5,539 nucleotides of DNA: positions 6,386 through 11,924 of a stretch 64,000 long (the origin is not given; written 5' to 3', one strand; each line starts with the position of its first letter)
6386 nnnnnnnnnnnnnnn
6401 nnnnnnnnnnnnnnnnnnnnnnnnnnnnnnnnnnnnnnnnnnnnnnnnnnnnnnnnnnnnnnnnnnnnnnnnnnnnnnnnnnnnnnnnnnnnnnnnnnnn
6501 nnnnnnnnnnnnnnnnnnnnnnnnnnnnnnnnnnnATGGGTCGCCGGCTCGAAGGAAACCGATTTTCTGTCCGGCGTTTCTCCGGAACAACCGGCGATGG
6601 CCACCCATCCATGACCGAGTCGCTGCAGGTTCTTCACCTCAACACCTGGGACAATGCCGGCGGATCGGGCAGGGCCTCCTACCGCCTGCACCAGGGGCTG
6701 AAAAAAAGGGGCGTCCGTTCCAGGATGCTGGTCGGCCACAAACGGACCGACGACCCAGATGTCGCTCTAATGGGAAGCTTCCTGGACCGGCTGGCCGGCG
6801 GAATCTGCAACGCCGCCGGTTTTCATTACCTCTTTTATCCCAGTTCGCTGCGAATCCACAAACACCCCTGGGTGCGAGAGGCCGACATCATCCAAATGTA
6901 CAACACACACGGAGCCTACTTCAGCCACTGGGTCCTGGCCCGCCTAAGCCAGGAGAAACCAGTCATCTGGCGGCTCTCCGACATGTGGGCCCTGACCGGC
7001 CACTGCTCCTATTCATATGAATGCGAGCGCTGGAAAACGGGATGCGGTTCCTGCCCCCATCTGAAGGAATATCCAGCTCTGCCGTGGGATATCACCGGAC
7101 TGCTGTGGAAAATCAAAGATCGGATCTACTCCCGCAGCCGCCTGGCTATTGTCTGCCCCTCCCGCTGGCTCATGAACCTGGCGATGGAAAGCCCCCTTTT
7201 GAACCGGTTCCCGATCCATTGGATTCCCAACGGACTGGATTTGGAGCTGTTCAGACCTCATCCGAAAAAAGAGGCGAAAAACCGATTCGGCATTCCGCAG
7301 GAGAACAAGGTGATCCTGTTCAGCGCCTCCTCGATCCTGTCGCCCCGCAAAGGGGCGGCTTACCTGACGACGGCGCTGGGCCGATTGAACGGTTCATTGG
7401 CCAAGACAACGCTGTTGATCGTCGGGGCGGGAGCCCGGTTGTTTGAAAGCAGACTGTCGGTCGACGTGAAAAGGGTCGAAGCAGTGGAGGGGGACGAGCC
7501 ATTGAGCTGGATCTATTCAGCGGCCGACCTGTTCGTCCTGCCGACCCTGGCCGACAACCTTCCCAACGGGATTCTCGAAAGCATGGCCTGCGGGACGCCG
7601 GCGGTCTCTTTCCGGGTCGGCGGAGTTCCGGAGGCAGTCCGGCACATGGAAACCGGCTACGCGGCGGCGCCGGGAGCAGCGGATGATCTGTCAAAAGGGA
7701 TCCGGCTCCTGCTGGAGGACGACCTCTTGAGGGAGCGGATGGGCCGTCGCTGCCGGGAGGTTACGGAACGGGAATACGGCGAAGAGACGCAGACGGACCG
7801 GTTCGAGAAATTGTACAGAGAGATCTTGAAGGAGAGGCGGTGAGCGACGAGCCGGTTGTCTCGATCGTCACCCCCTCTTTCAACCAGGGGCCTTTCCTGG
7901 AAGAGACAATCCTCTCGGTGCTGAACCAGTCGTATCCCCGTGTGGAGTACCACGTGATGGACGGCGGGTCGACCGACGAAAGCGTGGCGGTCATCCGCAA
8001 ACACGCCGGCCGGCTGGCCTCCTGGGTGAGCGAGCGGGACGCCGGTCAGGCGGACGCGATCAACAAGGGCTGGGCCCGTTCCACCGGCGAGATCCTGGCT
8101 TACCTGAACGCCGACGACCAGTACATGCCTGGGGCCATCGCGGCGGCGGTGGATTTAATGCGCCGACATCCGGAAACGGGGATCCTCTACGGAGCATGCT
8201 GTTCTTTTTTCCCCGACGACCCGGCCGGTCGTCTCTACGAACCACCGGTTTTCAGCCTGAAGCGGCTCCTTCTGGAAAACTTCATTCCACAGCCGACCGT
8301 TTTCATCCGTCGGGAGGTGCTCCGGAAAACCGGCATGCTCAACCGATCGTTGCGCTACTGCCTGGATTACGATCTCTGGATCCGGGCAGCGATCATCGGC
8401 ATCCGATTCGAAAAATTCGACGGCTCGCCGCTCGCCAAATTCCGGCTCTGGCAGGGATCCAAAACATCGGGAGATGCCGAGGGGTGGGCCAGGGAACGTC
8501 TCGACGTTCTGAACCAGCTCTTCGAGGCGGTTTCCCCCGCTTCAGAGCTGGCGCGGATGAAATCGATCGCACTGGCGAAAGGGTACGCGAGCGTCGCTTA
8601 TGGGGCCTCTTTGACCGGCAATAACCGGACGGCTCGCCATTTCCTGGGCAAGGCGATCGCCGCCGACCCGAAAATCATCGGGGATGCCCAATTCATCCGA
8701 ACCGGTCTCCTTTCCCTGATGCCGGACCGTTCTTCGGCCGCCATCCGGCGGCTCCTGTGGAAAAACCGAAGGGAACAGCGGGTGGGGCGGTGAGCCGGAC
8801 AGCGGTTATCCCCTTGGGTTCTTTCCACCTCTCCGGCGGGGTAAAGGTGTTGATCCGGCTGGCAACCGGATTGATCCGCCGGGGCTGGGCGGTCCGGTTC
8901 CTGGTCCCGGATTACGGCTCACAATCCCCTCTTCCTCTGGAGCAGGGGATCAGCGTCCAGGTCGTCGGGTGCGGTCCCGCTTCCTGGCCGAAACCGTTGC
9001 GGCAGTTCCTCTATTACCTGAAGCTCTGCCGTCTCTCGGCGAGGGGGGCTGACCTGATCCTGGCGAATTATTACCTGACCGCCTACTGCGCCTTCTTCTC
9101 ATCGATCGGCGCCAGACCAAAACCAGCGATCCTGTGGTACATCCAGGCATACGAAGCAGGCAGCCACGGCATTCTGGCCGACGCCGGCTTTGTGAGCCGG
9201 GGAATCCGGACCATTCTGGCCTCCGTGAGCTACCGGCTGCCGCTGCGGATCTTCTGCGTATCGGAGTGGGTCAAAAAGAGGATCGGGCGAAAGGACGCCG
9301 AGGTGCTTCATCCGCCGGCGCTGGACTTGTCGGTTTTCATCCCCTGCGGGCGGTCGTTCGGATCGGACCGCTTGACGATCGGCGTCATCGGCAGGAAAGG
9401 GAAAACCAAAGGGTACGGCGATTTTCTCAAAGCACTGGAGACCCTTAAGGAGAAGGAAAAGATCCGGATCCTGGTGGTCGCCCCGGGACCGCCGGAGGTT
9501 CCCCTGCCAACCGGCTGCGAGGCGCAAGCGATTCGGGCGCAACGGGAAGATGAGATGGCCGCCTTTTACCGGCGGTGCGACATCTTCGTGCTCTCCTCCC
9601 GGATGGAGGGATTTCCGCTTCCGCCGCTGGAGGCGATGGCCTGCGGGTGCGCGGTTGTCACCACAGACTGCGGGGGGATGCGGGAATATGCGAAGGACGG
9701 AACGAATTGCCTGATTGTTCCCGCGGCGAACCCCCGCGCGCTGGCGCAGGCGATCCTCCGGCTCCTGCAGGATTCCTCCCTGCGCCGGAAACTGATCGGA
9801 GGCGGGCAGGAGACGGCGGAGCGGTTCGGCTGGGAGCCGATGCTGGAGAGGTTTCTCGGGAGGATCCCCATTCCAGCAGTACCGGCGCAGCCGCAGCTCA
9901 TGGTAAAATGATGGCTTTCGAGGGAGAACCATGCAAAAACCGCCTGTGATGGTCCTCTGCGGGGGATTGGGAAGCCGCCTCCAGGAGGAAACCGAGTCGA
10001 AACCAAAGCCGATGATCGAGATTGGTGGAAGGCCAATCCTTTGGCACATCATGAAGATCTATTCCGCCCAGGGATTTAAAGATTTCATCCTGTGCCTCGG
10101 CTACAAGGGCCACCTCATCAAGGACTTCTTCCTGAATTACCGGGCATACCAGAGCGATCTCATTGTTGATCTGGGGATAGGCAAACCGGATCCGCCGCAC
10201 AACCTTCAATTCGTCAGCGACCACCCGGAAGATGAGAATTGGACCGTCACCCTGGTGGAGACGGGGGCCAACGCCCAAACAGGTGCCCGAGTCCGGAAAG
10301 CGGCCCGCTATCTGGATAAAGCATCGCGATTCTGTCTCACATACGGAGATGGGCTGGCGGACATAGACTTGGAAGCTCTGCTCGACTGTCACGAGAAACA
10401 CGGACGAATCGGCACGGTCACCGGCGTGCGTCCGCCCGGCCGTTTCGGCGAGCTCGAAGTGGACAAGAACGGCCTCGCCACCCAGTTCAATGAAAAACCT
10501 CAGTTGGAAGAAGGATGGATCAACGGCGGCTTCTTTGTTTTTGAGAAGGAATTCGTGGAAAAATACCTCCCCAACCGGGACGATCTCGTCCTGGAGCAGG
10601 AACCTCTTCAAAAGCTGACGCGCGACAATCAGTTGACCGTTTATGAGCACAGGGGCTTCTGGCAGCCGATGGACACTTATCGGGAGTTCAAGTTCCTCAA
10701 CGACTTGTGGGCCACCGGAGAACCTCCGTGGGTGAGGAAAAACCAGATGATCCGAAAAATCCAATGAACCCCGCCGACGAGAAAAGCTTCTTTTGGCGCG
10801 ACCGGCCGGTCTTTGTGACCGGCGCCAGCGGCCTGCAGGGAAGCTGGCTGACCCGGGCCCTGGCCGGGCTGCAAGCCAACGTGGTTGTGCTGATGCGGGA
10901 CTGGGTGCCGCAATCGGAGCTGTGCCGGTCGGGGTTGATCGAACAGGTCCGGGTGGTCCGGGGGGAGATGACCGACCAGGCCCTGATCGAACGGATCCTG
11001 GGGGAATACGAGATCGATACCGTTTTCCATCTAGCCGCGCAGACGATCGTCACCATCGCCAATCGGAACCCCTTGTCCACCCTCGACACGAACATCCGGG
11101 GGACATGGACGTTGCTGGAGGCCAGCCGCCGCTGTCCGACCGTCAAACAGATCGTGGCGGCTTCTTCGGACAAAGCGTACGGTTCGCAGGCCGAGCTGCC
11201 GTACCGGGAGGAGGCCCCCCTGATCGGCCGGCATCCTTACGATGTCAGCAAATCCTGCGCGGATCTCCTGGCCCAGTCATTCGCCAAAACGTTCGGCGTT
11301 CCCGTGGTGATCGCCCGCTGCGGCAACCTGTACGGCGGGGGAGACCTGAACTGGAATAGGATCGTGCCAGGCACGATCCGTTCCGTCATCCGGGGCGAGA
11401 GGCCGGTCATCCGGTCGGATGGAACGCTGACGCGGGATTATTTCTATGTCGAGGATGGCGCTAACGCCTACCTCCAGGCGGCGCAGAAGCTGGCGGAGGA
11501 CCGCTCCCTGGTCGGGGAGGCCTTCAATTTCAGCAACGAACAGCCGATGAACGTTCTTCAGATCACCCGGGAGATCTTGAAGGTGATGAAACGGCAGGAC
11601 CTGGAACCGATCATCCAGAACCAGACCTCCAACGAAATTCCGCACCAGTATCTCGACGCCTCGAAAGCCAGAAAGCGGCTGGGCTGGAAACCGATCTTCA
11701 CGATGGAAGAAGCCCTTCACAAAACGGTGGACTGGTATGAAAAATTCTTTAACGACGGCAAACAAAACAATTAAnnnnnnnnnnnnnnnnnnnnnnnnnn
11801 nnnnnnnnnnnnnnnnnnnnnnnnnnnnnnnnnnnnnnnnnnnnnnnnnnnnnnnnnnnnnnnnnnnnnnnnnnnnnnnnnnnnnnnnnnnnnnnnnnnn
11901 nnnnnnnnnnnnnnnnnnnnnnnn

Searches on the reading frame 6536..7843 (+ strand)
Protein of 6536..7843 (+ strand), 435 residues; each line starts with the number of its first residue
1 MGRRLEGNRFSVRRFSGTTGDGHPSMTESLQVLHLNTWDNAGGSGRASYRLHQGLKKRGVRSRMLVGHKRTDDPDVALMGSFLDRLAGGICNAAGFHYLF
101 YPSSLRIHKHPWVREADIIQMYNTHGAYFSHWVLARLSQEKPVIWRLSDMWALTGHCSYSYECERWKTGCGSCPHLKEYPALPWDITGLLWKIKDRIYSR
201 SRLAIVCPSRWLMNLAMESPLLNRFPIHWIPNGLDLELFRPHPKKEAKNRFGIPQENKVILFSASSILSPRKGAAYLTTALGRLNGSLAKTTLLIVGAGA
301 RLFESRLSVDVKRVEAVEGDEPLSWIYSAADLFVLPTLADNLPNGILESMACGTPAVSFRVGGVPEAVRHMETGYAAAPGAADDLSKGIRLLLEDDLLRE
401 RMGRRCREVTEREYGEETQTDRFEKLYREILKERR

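Call 27: search_protein_families(library=ncbifam, proteins=[window:6536-7843:+], max_evalue=1e-10)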
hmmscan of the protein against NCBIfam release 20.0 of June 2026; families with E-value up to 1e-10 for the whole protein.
window:6536-7843:+ (435 aa): 13 families
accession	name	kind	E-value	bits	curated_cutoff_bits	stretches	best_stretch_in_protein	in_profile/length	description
TIGR03088.1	stp2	hypoth_equivalog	2.9e-25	89.1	409.05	1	227-431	162-374/374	TIGR03088 family PEP-CTERM/XrtA system glycosyltransferase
TIGR03999.1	thiol_BshA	equivalog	3.9e-23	82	273.7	1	222-431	165-374/375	N-acetyl-alpha-D-glucosaminyl L-malate synthase BshA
TIGR03449.1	mycothiol_MshA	equivalog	1.9e-18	66.6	462.5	1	227-432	190-405/406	D-inositol-3-phosphate glycosyltransferase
TIGR02149.1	glgA_Coryne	subfamily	2.7e-18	66.3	302.4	1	220-431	164-391/391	glycogen synthase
NF053787.1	GlcN_PG_synth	equivalog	4.5e-17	61.9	480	1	205-431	147-360/361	N-acetylglucosaminyl phosphatidylglycerol synthase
NF041876.1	EPS_EpsE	equivalog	8.9e-16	58.1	400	1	227-419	188-385/389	exopolysaccharide biosynthesis GT4 family glycosyltransferase EpsE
NF047684.1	TeichurnBiosyTuaC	equivalog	1.3e-15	57.2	550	1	228-431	188-390/391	teichuronic acid biosynthesis protein TuaC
NF012028.0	PRK15484.1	subfamily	4e-15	55.8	618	1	204-428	142-376/380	lipopolysaccharide N-acetylglucosaminyltransferase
NF038295.1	EPS_HpsP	equivalog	6.3e-13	48.5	550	1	230-431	181-388/388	hormogonium polysaccharide biosynthesis glycosyltransferase HpsP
TIGR04063.1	stp3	hypoth_equivalog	1.3e-11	44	442.05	1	227-431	182-396/397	TIGR04063 family PEP-CTERM/XrtA system glycosyltransferase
TIGR04015.1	WcaC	equivalog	3e-11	43.1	784.85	0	141-207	127-192/405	colanic acid biosynthesis glycosyltransferase WcaC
NF038229.1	Glyco4_Geo_Pelo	equivalog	5.2e-11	42.2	400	0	227-431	135-337/338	GPMC system family 4 glycosyltransferase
TIGR04157.1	glyco_rSAM_CFB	subfamily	8.2e-11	41.5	400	0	204-427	172-406/406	TIGR04157 family glycosyltransferase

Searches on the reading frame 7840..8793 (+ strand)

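Call 27: search_protein_families(library=ncbifam, proteins=[window:7840-8793:+], max_evalue=1e-10)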
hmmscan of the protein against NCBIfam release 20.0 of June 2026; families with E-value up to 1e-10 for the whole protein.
window:7840-8793:+ (317 aa): 4 families
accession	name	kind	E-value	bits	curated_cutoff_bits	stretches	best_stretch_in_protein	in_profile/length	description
NF047683.1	TeichurnBiosyTuaG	equivalog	8.4e-17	61.6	400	1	3-183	4-186/252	teichuronic acid biosynthesis protein TuaG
NF007482.0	PRK10073.1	equivalog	2.7e-13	49.6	423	1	1-100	2-103/334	glycosyltransferase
TIGR03937.1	PgaC_IcaA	equivalog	1.3e-12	47.4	422.3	1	2-118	42-161/407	poly-beta-1,6-N-acetyl-D-glucosamine synthase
TIGR04283.1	glyco_like_mftF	equivalog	6.8e-11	42.2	182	0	7-182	1-168/221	TIGR04283 family arsenosugar biosynthesis glycosyltransferase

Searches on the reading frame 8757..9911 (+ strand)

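Call 27: search_protein_families(library=ncbifam, proteins=[window:8757-9911:+], max_evalue=1e-10)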
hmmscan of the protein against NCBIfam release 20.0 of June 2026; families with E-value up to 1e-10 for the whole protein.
window:8757-9911:+ (384 aa): 10 families
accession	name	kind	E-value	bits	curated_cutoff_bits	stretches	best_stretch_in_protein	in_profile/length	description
TIGR03088.1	stp2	hypoth_equivalog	4.2e-20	72.1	409.05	1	200-366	189-366/374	TIGR03088 family PEP-CTERM/XrtA system glycosyltransferase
NF041876.1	EPS_EpsE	equivalog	1.4e-19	70.6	400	1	260-355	282-377/389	exopolysaccharide biosynthesis GT4 family glycosyltransferase EpsE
TIGR03999.1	thiol_BshA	equivalog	4.9e-16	58.6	273.7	1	217-366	211-366/375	N-acetyl-alpha-D-glucosaminyl L-malate synthase BshA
TIGR03449.1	mycothiol_MshA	equivalog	3.3e-15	55.9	462.5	1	262-362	292-392/406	D-inositol-3-phosphate glycosyltransferase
TIGR04063.1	stp3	hypoth_equivalog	9.5e-14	51.1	442.05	1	207-351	215-372/397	TIGR04063 family PEP-CTERM/XrtA system glycosyltransferase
TIGR02149.1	glgA_Coryne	subfamily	9.6e-14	51.3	302.4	1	206-365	205-382/391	glycogen synthase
TIGR04047.1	MSMEG_0565_glyc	hypoth_equivalog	9.9e-14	51.2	259.85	1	264-361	267-362/373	MSMEG_0565 family glycosyltransferase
NF053787.1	GlcN_PG_synth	equivalog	2.3e-11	43.2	480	1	210-367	202-353/361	N-acetylglucosaminyl phosphatidylglycerol synthase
NF050056.1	ProtGlycPglH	equivalog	5.7e-11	42.1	600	1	209-367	183-347/354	GalNAc-alpha-(1->4)-GalNAc-alpha-(1->3)-diNAcBac-PP-undecaprenol alpha-1,4-N-acetyl-D-galactosaminyltransferase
NF047684.1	TeichurnBiosyTuaC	equivalog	8.6e-11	41.4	550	0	204-344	218-359/391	teichuronic acid biosynthesis protein TuaC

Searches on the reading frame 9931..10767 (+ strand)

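Call 27: search_protein_families(library=ncbifam, proteins=[window:9931-10767:+], max_evalue=1e-10)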
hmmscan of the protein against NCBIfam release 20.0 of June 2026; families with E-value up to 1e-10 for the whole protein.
window:9931-10767:+ (278 aa): 6 families
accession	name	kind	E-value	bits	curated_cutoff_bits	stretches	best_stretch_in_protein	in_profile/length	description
TIGR02623.1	G1P_cyt_trans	equivalog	4.9e-95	317.8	300.25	1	7-267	4-252/255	glucose-1-phosphate cytidylyltransferase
NF049965.1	GlMnHpPGnyltfHddC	equivalog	4.8e-23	82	300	1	7-69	4-66/221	D-glycero-D-manno-heptose 1-phosphate guanosyltransferase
NF052502.1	man1P_GTase_Rv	exception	2.8e-22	79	440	1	112-253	80-223/352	mannose-1-phosphate guanylyltransferase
TIGR03992.1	Arch_glmU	subfamily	1.8e-20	73.2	292.1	0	7-71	4-68/393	bifunctional sugar-1-phosphate nucleotidylyltransferase/acetyltransferase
TIGR02091.1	glgC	equivalog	8.2e-13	48.1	424.9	1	6-251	3-250/364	glucose-1-phosphate adenylyltransferase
NF041313.1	UDPGP_AglF_Halo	equivalog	3.6e-11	43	400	0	7-66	4-63/234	UTP--glucose-1-phosphate uridylyltransferase AglF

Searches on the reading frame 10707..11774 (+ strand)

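Call 27: search_protein_families(library=ncbifam, proteins=[window:10707-11774:+], max_evalue=1e-10)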
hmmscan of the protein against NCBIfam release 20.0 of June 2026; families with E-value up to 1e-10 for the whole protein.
window:10707-11774:+ (355 aa): 17 families
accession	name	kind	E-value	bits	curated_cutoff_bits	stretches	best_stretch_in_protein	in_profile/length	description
TIGR02622.1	CDP_4_6_dhtase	equivalog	5.3e-65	219.9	278.45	1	29-352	1-338/352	CDP-glucose 4,6-dehydratase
TIGR01181.1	dTDP_gluc_dehyt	equivalog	3.4e-52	177.5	365.1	1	35-346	2-313/321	dTDP-glucose 4,6-dehydratase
TIGR04180.1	EDH_00030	hypoth_equivalog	8.6e-41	139.9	475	1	35-331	1-296/297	NAD-dependent 4,6-dehydratase LegB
TIGR01179.1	galE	equivalog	1.2e-36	126.3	262.3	2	35-210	2-178/332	UDP-glucose 4-epimerase GalE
NF007582.0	PRK10217.1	equivalog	3.9e-32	111.7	698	1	34-344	3-331/355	dTDP-glucose 4,6-dehydratase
NF007490.0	PRK10084.1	subfamily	9.4e-30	103.8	649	1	35-345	3-335/361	dTDP-glucose 4,6-dehydratase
NF007956.0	PRK10675.1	subfamily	5.3e-26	91.5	394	1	35-185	3-156/338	UDP-glucose 4-epimerase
NF011728.1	PRK15181.1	equivalog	6.2e-21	74.8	760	1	102-344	90-337/348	Vi polysaccharide biosynthesis UDP-N-acetylglucosaminuronic acid C-4 epimerase TviC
TIGR03466.1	HpnA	hypoth_equivalog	7.7e-19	67.7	367.65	1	34-205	2-167/327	hopanoid-associated sugar epimerase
NF042423.1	oxyalk_red_Shew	equivalog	1.1e-17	64.2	580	1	34-299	10-262/331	2-alkyl-3-oxoalkanoate reductase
TIGR01472.1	gmd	equivalog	2.3e-16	60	415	1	80-198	55-175/342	GDP-mannose 4,6-dehydratase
NF047922.1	GDPFucSynFcl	equivalog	1.1e-15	57.9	500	1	34-345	4-302/308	GDP-L-fucose synthase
NF042422.1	oxyalk_red_OleD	equivalog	1.8e-15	57.1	580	1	35-299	3-255/329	2-alkyl-3-oxoalkanoate reductase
TIGR03589.1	PseB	equivalog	9.7e-14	51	407.75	1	32-158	4-129/324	UDP-N-acetylglucosamine 4,6-dehydratase (inverting)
NF043036.1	ErythonDh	equivalog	1.6e-13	50.6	325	1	35-194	3-165/321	D-erythronate dehydrogenase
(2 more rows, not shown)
